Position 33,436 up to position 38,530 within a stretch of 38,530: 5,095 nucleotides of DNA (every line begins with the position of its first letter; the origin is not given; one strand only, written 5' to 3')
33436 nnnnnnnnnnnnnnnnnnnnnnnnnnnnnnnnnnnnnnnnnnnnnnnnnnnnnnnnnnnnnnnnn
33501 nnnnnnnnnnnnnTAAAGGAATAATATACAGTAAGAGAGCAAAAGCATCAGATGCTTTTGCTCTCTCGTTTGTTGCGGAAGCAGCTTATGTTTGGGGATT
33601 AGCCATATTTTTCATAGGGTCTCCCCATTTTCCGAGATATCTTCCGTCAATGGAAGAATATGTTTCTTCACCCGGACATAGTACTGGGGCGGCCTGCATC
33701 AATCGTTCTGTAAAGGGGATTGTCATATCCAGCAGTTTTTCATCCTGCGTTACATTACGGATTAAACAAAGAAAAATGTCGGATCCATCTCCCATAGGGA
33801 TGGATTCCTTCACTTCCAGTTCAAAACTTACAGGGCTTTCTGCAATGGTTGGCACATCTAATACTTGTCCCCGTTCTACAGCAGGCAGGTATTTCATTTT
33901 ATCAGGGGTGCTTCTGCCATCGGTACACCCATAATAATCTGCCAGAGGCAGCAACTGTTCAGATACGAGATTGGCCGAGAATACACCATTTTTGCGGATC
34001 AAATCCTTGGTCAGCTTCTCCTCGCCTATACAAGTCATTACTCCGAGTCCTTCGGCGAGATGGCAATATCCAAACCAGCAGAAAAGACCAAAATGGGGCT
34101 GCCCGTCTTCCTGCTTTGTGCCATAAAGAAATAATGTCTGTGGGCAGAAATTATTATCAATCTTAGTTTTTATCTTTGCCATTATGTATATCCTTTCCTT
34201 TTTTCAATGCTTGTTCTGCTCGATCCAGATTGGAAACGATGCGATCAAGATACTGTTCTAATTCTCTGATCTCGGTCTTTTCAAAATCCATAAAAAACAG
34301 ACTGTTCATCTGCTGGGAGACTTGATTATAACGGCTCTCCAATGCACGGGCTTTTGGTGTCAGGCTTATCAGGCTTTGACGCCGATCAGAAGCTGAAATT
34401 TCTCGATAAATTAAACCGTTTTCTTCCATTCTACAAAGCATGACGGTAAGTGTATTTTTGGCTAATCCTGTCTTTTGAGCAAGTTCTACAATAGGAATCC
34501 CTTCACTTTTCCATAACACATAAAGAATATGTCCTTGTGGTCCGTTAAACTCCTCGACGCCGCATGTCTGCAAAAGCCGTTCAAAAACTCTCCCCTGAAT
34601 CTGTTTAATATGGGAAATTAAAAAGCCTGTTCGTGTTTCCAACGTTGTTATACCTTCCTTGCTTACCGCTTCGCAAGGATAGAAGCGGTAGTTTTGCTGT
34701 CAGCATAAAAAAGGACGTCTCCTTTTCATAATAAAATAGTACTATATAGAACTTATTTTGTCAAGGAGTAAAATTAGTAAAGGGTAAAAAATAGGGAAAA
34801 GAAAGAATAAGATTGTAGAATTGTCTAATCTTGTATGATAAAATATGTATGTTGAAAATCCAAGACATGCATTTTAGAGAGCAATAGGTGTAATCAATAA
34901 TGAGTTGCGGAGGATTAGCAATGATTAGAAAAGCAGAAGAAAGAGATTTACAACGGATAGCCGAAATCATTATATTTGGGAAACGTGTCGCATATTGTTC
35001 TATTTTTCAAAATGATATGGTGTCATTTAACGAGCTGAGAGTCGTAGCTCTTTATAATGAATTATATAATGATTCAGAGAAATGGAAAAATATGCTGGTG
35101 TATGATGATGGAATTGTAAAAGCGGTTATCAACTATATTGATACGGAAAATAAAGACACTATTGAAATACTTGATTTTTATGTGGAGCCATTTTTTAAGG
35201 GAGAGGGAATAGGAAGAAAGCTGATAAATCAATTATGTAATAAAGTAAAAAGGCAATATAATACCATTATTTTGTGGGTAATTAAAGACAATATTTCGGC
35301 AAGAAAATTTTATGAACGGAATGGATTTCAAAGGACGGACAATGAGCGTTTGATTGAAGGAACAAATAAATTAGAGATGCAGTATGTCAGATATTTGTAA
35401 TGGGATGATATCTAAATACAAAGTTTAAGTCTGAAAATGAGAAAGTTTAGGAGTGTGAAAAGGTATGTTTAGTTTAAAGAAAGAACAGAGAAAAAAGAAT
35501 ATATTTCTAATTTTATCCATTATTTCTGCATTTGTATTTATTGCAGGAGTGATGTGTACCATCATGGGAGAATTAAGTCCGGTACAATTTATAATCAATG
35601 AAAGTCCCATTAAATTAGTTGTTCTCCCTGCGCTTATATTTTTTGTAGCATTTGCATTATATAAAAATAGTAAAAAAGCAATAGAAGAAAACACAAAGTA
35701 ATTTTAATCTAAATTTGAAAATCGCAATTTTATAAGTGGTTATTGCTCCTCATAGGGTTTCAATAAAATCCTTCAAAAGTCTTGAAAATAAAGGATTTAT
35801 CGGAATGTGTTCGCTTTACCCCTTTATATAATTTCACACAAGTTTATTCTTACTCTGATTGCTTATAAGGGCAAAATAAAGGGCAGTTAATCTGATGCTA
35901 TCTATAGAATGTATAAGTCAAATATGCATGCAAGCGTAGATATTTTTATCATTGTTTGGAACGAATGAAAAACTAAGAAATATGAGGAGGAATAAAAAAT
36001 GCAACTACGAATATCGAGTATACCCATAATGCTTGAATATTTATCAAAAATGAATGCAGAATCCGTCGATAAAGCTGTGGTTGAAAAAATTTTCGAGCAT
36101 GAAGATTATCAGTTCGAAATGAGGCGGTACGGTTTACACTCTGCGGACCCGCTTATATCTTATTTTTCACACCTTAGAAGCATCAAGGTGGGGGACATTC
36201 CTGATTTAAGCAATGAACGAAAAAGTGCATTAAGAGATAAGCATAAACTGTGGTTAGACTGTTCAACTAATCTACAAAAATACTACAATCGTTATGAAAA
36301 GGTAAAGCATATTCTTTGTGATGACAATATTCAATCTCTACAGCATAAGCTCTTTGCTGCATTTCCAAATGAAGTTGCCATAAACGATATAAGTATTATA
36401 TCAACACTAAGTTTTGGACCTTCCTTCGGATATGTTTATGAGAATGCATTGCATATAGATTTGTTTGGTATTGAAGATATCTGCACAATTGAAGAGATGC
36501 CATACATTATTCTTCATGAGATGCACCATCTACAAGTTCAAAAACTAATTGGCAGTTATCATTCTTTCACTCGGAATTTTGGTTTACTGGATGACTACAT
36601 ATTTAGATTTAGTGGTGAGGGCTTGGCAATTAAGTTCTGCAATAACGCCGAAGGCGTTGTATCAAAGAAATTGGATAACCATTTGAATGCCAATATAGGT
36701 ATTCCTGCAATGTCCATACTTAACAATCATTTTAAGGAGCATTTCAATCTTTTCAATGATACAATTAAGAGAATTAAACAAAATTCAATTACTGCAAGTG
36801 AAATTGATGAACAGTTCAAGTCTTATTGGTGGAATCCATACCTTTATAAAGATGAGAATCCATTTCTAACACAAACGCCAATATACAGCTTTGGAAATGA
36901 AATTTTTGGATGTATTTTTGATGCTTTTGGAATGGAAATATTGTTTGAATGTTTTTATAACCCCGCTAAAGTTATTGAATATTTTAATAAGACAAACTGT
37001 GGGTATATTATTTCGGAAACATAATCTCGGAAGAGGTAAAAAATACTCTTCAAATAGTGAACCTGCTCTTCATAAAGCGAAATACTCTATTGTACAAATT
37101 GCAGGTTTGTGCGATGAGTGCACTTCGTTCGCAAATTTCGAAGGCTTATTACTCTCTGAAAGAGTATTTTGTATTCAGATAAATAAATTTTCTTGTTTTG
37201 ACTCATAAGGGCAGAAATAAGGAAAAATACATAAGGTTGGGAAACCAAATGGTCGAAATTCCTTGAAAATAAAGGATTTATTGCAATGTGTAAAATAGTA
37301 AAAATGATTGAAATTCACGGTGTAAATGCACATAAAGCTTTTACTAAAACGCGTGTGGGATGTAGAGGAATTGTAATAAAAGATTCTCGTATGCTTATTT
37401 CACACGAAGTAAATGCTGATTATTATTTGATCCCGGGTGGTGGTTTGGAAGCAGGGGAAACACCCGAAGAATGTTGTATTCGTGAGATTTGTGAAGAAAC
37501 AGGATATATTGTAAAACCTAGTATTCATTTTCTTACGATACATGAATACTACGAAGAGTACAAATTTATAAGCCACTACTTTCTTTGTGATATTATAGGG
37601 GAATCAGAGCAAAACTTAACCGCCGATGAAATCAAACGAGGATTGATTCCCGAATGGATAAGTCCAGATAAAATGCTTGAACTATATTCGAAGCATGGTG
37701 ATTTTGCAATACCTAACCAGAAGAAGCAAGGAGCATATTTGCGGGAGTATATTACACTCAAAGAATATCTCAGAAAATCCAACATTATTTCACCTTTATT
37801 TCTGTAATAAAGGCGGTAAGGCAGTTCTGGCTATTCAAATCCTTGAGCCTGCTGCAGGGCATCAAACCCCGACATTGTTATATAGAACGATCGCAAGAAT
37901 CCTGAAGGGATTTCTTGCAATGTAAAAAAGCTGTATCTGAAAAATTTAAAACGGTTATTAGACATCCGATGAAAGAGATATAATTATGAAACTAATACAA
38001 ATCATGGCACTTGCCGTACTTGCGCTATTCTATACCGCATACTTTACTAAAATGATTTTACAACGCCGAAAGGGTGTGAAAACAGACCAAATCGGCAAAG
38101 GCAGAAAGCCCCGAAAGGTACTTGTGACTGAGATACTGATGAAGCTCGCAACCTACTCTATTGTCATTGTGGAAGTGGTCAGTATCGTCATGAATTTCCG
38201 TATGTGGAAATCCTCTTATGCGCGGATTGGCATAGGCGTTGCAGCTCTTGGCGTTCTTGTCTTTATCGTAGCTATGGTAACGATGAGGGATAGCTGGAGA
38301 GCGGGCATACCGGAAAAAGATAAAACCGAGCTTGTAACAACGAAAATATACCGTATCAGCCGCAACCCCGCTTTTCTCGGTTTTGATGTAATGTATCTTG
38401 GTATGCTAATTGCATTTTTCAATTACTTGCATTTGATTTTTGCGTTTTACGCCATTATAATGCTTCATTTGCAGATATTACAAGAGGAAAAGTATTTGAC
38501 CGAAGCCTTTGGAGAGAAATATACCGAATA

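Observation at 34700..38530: AT-rich segment organised like a gene-cassette array: unrelated single genes, one orientation, homologous junction repeats, no recombinase in view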

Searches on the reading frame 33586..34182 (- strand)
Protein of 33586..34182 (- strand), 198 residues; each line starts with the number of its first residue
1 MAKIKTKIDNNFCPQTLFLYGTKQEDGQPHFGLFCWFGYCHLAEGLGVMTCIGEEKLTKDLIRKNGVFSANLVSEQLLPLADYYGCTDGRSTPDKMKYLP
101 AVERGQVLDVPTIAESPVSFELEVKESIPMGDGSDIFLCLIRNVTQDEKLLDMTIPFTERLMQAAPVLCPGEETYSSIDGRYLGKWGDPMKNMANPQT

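Call 6: search_protein_families(library=pfam, proteins=[window:33586-34182:-], max_evalue=0.01)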
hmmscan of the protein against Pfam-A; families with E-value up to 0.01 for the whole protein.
window:33586-34182:- (198 aa): 1 family
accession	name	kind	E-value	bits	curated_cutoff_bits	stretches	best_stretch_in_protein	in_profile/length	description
PF01613.24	Flavin_Reduct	-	6.3e-11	43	27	1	13-152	4-139/153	Flavin reductase like domain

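Call 25: find_encoding_contigs(protein=window:33586-34182:-, flank=10000, max_places=10)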
Protein window:33586-34182:- (198 aa): 3 contigs read that carry it; 3 places shown.
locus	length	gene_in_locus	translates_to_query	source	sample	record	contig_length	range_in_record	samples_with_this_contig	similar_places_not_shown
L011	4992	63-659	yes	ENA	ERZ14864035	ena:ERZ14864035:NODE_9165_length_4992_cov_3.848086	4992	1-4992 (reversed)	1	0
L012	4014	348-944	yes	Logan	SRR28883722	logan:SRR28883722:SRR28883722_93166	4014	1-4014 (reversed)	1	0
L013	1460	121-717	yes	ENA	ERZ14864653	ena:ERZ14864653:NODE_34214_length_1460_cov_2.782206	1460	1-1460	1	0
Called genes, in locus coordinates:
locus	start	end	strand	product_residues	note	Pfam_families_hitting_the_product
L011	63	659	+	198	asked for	PF01613:Flavin_Reduct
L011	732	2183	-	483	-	PF00884:Sulfatase, PF01663:Phosphodiest, PF16347:SGSH_C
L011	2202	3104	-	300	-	PF04055:Radical_SAM, PF13353:Fer4_12 (weak)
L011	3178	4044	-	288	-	PF00892:EamA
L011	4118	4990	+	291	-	?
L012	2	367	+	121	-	?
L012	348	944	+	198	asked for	PF01613:Flavin_Reduct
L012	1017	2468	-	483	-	PF00884:Sulfatase, PF01663:Phosphodiest, PF16347:SGSH_C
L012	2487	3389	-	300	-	PF04055:Radical_SAM, PF13353:Fer4_12 (weak)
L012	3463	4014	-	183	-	?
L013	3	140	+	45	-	?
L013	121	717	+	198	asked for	PF01613:Flavin_Reduct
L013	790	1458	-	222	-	?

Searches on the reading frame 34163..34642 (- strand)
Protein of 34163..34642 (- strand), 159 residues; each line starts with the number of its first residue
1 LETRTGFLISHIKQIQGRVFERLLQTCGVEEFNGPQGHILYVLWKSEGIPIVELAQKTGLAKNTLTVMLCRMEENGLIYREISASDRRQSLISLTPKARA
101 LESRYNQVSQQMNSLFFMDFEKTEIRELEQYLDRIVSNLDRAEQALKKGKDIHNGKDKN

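Call 6: search_protein_families(library=pfam, proteins=[window:34163-34642:-], max_evalue=0.01)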
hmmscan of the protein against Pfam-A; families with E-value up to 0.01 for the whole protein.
window:34163-34642:- (159 aa): 8 families
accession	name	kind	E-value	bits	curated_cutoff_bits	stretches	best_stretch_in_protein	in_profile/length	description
PF01047.28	MarR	-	9.5e-14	51.5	24.6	1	34-89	3-58/59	MarR family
PF12802.13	MarR_2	-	3.1e-08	34.1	27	1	33-89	4-61/61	MarR family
PF13412.12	HTH_24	-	2.4e-06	27.5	21.9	1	38-78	7-47/48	Winged helix-turn-helix DNA-binding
PF22381.2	Staph_reg_Sar_Rot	-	3.7e-06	27.4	27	1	36-100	16-80/85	Transcriptional regulator SarA/Rot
PF05584.17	Sulfolobus_pRN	-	1.9e-05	25.1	20.8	1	49-81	19-51/72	Sulfolobus plasmid regulatory protein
PF13463.12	HTH_27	-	0.00094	19.8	22.2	1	39-98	8-68/68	Winged helix DNA-binding domain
PF13601.12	HTH_34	-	0.0047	17.5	27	0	39-105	5-72/80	Winged helix DNA-binding domain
PF09339.16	HTH_IclR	-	0.0047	17.1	22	1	47-80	17-50/52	IclR helix-turn-helix domain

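Call 24: find_encoding_contigs(protein=window:34163-34642:-, flank=10000, max_places=10)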
Protein window:34163-34642:- (159 aa): 2 contigs read that carry it; 2 places shown.
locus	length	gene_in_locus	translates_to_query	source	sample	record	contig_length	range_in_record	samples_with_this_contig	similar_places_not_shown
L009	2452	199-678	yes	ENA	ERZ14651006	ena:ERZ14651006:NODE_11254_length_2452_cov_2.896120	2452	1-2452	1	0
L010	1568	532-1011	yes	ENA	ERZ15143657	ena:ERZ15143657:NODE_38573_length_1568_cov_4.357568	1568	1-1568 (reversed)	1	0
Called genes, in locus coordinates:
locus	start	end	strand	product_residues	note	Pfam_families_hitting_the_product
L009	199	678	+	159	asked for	PF22381:Staph_reg_Sar_Rot (weak), PF01047:MarR, PF12802:MarR_2 (weak), PF05584:Sulfolobus_pRN (faint), PF13412:HTH_24 (weak)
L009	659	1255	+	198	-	PF01613:Flavin_Reduct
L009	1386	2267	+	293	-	PF02016:Peptidase_S66, PF17676:Peptidase_S66C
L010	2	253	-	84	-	?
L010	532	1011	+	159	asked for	PF22381:Staph_reg_Sar_Rot (weak), PF01047:MarR, PF12802:MarR_2 (weak), PF05584:Sulfolobus_pRN (faint), PF13412:HTH_24 (weak)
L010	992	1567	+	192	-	?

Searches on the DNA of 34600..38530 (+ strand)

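Call 7: search_dna_similar(query=window:34600-38530:+, collection=plasmids, mode=near)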
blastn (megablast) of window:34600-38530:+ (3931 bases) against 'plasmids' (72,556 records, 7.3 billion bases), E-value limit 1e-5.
No match.

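Call 8: search_dna_similar(query=window:34600-38530:+, collection=phages, mode=near)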
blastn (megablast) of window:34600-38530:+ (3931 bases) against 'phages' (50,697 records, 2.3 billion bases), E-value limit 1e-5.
No match.

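Call 20: search_rna_families(source=L001, threshold=evalue, max_evalue=1, show_alignments=3)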
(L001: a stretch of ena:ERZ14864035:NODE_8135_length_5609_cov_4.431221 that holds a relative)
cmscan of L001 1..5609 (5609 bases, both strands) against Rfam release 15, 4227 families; matches with E-value up to 1: 0.
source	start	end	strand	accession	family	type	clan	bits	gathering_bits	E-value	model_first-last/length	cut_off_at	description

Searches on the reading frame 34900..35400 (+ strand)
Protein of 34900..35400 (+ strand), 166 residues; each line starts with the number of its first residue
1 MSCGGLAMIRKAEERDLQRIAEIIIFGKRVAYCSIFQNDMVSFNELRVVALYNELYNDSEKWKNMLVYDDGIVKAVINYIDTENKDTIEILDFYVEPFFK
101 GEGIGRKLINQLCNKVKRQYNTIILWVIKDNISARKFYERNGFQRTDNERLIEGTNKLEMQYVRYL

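Call 6: search_protein_families(library=pfam, proteins=[window:34900-35400:+], max_evalue=0.01)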
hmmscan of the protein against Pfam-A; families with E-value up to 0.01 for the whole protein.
window:34900-35400:+ (166 aa): 7 families
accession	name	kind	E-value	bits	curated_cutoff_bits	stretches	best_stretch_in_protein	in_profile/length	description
PF00583.31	Acetyltransf_1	-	2.4e-14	54.1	20.7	1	58-143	27-116/116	Acetyltransferase (GNAT) family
PF13673.13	Acetyltransf_10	-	6.6e-14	52.4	23.6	1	59-162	28-126/128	Acetyltransferase (GNAT) domain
PF13508.13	Acetyltransf_7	-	1.6e-12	48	27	1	65-144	5-83/84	Acetyltransferase (GNAT) domain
PF08445.16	FR47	-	1.3e-09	38.3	22.1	1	85-149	19-83/86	FR47-like protein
PF13420.13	Acetyltransf_4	-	1.2e-07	32.3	24.3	1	9-150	1-141/155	Acetyltransferase (GNAT) domain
PF14542.12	Acetyltransf_CG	-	7.6e-06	26.4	30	1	70-124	7-61/80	GCN5-related N-acetyl-transferase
PF17013.11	Acetyltransf_15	-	3.3e-05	23.8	35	1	61-122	64-107/210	Putative acetyl-transferase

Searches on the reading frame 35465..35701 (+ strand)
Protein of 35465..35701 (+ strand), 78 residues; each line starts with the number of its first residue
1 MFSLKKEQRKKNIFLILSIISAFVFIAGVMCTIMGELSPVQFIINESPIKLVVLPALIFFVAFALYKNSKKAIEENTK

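Call 6: search_protein_families(library=pfam, proteins=[window:35465-35701:+], max_evalue=0.01)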
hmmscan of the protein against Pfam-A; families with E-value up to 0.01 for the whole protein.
window:35465-35701:+ (78 aa): 2 families
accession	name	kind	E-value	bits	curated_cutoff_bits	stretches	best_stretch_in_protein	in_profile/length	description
PF00822.25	PMP22_Claudin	-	0.0019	18.6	26.7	1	15-77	77-132/161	PMP-22/EMP/MP20/Claudin family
PF20122.4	DUF6512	-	0.0067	16.9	26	1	13-76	20-81/181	Family of unknown function (DUF6512)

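Call 70: find_encoding_contigs(protein=window:35465-35701:+, flank=6000, max_places=10)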
Protein window:35465-35701:+ (78 aa): 7 contigs read that carry it; 7 places shown.
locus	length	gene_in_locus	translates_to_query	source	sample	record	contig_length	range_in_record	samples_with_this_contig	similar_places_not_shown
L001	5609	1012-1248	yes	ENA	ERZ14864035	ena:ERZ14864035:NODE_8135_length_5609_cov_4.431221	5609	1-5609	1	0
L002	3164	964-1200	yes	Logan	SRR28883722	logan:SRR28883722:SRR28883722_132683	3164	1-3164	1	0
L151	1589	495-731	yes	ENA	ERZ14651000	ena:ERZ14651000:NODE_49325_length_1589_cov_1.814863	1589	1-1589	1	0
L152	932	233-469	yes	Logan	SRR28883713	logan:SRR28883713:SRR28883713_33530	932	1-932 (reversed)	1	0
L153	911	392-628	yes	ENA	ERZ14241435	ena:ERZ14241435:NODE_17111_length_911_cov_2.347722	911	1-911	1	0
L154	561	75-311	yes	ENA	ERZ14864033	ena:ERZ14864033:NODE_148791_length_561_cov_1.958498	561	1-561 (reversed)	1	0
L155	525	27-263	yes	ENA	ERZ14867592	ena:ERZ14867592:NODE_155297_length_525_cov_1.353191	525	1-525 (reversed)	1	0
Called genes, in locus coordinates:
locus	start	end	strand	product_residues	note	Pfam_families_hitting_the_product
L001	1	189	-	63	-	?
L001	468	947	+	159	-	PF13420:Acetyltransf_4, PF00583:Acetyltransf_1, PF13673:Acetyltransf_10, PF13508:Acetyltransf_7, PF14542:Acetyltransf_CG (weak), PF08445:FR47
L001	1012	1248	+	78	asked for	-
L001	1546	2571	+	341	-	PF18958:DUF5700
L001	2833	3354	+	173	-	PF00293:NUDIX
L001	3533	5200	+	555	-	PF04140:ICMT, PF04191:PEMT, PF00144:Beta-lactamase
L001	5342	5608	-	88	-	?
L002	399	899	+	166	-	PF13420:Acetyltransf_4, PF00583:Acetyltransf_1, PF13673:Acetyltransf_10, PF13508:Acetyltransf_7, PF14542:Acetyltransf_CG (weak), PF08445:FR47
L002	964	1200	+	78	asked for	-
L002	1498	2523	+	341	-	PF18958:DUF5700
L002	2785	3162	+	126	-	?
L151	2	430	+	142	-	?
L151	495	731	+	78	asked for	-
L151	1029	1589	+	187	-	?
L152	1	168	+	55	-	?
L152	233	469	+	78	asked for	-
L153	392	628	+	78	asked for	-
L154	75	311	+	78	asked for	-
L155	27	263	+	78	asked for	-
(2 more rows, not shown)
